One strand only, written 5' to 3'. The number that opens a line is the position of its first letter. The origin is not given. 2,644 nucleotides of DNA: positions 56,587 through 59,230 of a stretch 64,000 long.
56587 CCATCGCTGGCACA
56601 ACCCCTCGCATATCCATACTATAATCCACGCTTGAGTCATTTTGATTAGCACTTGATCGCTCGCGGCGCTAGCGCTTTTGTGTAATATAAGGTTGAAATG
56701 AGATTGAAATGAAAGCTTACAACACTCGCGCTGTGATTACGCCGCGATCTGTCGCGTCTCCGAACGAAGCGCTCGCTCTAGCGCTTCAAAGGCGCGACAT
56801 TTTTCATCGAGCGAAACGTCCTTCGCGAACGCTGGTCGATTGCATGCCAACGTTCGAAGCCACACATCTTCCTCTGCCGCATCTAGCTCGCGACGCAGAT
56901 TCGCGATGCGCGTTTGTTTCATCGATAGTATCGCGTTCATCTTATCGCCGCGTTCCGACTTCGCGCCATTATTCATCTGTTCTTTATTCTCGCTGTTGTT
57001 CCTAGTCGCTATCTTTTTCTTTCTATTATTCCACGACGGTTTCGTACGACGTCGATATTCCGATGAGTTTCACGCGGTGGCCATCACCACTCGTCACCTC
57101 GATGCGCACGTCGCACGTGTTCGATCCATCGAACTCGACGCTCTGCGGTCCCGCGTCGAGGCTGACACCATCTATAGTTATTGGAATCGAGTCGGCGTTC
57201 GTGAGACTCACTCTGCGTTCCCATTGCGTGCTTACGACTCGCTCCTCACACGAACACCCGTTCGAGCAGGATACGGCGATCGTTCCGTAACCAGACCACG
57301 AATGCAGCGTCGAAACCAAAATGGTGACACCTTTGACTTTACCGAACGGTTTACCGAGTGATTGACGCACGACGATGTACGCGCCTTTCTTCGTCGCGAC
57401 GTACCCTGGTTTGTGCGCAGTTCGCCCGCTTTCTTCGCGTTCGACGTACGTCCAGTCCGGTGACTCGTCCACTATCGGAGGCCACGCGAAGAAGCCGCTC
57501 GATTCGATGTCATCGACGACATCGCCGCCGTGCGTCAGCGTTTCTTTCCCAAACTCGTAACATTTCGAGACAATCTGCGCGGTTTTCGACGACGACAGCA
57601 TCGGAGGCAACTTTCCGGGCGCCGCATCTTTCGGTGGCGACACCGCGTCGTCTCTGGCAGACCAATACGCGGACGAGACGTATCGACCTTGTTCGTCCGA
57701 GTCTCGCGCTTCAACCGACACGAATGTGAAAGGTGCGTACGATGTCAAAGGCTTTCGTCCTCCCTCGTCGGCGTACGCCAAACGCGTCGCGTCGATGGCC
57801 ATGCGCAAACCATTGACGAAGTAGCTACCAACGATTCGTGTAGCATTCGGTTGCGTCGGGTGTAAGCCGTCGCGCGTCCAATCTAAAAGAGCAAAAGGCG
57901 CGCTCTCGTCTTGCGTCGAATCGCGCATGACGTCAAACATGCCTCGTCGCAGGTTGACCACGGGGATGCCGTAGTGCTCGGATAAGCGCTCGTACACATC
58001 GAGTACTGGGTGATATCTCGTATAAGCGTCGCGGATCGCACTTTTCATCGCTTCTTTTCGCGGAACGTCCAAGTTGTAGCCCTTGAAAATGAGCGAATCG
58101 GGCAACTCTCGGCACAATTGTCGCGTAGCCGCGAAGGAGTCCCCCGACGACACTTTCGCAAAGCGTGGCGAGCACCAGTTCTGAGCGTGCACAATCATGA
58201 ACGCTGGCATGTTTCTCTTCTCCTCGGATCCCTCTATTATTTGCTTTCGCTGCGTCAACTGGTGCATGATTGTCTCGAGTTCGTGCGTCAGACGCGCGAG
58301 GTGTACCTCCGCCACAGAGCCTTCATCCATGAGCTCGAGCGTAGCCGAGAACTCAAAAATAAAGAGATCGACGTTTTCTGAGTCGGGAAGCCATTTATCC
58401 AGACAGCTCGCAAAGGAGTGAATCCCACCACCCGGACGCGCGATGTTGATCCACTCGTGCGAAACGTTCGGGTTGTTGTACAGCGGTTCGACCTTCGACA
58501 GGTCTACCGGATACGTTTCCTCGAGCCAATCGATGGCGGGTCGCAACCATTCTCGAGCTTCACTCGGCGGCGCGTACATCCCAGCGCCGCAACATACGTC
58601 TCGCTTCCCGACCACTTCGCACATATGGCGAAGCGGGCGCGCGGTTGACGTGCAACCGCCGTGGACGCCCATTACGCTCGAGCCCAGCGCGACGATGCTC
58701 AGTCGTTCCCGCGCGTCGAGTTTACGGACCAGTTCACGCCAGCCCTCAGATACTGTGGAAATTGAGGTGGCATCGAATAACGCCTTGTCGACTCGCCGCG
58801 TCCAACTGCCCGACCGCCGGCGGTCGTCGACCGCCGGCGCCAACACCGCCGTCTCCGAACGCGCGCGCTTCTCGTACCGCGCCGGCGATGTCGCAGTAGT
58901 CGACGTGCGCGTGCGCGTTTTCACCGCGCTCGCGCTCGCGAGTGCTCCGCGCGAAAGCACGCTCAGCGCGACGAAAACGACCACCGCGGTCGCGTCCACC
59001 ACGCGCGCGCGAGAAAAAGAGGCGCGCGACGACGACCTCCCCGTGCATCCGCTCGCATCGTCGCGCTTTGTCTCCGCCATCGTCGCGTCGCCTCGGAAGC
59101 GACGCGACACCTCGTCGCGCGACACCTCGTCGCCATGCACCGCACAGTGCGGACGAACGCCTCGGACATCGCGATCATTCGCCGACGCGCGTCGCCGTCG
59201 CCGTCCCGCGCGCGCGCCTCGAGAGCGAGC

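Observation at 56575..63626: Subtelomeric ~393-bp inverted duplication brackets the last three genes before the telomere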

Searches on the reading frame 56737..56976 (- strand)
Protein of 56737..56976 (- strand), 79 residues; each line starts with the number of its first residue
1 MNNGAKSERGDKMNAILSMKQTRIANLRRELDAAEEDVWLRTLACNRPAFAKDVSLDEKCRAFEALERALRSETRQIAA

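Call 17: find_encoding_contigs(protein=window:56737-56976:-, flank=10000, max_places=10)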
Protein window:56737-56976:- (79 aa): 2 contigs read that carry it; 2 places shown.
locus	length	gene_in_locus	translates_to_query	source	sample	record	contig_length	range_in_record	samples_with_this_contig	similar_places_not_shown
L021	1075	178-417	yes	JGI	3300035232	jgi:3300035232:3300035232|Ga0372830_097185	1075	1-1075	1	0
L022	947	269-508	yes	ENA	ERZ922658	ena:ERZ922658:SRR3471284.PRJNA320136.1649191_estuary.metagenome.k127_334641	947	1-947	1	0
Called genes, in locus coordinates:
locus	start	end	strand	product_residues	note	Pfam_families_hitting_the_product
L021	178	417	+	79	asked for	-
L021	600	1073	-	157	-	?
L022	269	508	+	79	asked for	-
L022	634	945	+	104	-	?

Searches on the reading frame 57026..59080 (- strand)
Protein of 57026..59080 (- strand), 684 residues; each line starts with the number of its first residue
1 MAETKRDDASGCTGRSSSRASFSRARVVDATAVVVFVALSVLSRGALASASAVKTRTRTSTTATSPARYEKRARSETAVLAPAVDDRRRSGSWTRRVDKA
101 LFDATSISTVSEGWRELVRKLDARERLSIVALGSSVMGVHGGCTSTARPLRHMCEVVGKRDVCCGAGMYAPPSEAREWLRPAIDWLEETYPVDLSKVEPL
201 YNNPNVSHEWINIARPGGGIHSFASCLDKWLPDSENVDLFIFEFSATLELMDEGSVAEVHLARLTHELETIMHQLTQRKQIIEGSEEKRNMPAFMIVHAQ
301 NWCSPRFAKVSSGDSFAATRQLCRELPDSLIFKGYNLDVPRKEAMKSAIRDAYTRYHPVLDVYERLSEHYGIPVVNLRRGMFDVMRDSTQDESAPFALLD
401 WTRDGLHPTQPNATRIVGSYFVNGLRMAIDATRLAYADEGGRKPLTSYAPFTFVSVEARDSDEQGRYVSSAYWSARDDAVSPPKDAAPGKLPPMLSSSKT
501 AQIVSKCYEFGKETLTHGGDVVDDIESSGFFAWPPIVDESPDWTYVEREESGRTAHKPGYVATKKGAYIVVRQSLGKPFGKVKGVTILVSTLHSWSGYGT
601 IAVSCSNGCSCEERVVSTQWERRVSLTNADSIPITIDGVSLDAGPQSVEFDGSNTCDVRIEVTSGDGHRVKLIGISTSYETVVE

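Call 33: search_protein_families(library=pfam, proteins=[window:57026-59080:-], max_evalue=0.01)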
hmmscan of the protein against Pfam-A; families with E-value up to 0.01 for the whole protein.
window:57026-59080:- (684 aa): 0 families

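Call 47: search_protein_families(library=pfam, proteins=[window:57026-59080:-], max_evalue=10)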
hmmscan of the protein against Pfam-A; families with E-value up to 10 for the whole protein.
window:57026-59080:- (684 aa): 0 families

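Call 48: search_solved_structures(query=window:57026-59080:-, max_evalue=1)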
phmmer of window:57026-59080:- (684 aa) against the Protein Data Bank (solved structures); distinct sequences matched with E-value up to 1: 2.
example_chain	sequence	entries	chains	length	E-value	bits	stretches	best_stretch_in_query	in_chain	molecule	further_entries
5zhq_A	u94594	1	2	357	0.23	12.9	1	102-199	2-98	Arginine kinase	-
8yx0_A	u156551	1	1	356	0.88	10.9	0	103-199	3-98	Arginine kinase Pro c 2.0101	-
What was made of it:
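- Tried and rejected: Pfam and PDB searches gave nothing for the 684-aa, 532-aa and 474-aa proteins (calls 33, 47, 48).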
